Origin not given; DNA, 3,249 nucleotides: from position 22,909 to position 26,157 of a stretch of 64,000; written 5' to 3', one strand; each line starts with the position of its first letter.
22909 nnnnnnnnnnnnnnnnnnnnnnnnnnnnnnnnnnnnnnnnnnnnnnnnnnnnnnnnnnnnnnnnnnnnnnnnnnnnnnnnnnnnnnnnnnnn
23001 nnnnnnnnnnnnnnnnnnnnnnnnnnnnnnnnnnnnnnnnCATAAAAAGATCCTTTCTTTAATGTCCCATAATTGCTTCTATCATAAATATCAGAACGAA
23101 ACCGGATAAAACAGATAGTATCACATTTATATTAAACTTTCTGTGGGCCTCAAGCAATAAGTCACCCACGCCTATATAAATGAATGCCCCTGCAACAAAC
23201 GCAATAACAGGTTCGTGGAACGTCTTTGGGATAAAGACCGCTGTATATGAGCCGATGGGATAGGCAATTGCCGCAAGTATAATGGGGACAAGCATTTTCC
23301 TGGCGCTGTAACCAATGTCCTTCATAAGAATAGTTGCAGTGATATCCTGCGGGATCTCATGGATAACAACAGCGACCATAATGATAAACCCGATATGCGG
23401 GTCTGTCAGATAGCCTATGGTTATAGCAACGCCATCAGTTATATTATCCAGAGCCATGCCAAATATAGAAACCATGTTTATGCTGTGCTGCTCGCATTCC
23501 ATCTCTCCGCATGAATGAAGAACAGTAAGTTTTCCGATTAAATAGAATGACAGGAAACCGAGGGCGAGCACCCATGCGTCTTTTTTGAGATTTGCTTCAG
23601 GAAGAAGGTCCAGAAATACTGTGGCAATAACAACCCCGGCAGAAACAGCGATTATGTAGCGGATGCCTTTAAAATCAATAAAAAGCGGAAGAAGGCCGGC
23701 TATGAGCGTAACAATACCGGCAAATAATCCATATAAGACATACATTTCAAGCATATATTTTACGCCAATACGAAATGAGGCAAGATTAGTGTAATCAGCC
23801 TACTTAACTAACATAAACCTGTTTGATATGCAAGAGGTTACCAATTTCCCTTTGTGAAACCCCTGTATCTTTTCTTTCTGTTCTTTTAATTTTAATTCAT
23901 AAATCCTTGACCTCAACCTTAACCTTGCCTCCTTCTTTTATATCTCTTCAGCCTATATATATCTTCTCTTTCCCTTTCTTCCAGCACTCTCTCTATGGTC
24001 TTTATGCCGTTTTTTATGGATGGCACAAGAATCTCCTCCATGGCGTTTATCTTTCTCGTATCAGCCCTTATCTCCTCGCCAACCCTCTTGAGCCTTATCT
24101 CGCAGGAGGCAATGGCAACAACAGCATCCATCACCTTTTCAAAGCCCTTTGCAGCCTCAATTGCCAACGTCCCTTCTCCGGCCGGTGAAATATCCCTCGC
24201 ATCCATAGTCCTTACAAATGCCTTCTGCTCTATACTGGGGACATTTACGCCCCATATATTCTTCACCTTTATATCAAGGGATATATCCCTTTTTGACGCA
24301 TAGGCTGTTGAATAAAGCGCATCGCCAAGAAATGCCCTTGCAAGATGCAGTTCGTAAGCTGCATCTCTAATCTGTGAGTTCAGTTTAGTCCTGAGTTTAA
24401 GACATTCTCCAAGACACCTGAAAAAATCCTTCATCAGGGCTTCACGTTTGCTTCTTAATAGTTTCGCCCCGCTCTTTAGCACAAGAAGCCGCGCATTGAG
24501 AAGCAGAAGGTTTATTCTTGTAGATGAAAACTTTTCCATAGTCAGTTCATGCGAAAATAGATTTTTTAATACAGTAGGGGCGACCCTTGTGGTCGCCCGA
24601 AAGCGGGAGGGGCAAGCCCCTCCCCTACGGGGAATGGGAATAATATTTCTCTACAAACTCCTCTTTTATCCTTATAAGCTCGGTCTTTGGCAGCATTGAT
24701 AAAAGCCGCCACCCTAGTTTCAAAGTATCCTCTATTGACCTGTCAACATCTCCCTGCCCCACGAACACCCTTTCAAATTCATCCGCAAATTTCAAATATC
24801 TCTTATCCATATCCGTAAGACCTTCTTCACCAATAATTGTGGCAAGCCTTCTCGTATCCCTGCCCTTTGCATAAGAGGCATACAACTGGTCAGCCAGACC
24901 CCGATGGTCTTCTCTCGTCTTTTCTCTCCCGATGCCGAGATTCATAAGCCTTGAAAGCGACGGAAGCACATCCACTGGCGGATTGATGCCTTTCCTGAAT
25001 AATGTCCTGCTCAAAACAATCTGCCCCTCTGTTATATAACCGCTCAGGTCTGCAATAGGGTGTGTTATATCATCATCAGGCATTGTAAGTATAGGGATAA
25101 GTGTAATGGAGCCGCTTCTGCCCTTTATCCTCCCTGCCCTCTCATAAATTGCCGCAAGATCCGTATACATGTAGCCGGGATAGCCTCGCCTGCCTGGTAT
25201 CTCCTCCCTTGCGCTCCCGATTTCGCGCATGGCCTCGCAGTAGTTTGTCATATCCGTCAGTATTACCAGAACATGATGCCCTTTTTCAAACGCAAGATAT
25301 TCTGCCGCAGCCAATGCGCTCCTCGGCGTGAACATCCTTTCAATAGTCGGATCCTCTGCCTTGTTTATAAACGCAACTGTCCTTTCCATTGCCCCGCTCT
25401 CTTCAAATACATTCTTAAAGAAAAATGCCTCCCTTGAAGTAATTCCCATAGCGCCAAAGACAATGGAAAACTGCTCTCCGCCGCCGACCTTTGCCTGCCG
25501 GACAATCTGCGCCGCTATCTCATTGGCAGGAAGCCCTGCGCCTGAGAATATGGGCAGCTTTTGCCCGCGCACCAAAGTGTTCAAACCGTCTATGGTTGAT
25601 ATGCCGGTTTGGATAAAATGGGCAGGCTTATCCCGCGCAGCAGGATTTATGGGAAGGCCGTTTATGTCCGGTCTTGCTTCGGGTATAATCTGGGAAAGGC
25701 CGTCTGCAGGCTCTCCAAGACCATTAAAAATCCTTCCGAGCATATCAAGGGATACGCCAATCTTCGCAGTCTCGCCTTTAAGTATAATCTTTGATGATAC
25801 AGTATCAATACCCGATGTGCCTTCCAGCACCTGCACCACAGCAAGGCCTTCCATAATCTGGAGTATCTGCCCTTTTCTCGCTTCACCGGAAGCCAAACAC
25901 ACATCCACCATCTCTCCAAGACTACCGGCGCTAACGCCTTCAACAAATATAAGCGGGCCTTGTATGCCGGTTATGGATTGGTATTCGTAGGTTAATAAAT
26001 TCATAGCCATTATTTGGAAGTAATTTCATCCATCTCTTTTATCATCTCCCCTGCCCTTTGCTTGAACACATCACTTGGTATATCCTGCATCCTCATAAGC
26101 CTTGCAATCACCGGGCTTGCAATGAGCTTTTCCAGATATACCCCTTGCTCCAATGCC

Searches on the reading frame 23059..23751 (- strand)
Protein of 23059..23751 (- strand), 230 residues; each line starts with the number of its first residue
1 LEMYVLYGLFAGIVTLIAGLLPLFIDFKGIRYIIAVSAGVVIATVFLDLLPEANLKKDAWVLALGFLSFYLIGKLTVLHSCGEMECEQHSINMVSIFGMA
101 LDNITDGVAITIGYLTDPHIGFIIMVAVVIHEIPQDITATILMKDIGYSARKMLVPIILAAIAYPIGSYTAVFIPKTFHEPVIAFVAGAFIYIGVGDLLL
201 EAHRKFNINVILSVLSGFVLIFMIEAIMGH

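Call 70: search_protein_families(library=pfam, proteins=[window:23059-23751:-], max_evalue=1e-8)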
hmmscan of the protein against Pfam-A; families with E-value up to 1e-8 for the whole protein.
window:23059-23751:- (230 aa): 1 family
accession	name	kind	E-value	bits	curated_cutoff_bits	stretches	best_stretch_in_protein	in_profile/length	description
PF02535.28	Zip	-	3.5e-17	63.1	35.1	1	86-224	172-322/323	ZIP Zinc transporter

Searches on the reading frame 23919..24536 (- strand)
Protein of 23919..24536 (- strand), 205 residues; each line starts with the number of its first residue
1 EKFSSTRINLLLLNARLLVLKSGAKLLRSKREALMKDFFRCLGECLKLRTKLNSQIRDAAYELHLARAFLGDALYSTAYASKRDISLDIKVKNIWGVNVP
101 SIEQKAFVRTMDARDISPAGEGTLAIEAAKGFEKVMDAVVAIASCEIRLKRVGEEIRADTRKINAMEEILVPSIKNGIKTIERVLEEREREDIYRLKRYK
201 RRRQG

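Call 70: search_protein_families(library=pfam, proteins=[window:23919-24536:-], max_evalue=1e-8)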
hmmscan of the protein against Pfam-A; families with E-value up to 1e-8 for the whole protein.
window:23919-24536:- (205 aa): 1 family
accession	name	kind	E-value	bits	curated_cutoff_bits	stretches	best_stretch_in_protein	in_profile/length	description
PF01813.22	ATP-synt_D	-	5.9e-42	144.2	25.7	1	9-200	1-195/196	ATP synthase subunit D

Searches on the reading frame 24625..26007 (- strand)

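Call 70: search_protein_families(library=pfam, proteins=[window:24625-26007:-], max_evalue=1e-8)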
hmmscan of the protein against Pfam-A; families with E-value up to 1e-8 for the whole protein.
window:24625-26007:- (460 aa): 2 families
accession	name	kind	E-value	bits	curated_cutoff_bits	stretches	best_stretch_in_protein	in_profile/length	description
PF00006.31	ATP-synt_ab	-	8.4e-78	261.3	29.5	1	135-352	1-213/213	ATP synthase alpha/beta family, nucleotide-binding domain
PF22919.1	ATP-synt_VA_C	-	8.3e-30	103.3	24.7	1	358-456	2-101/101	C-terminal domain of V and A type ATP synthase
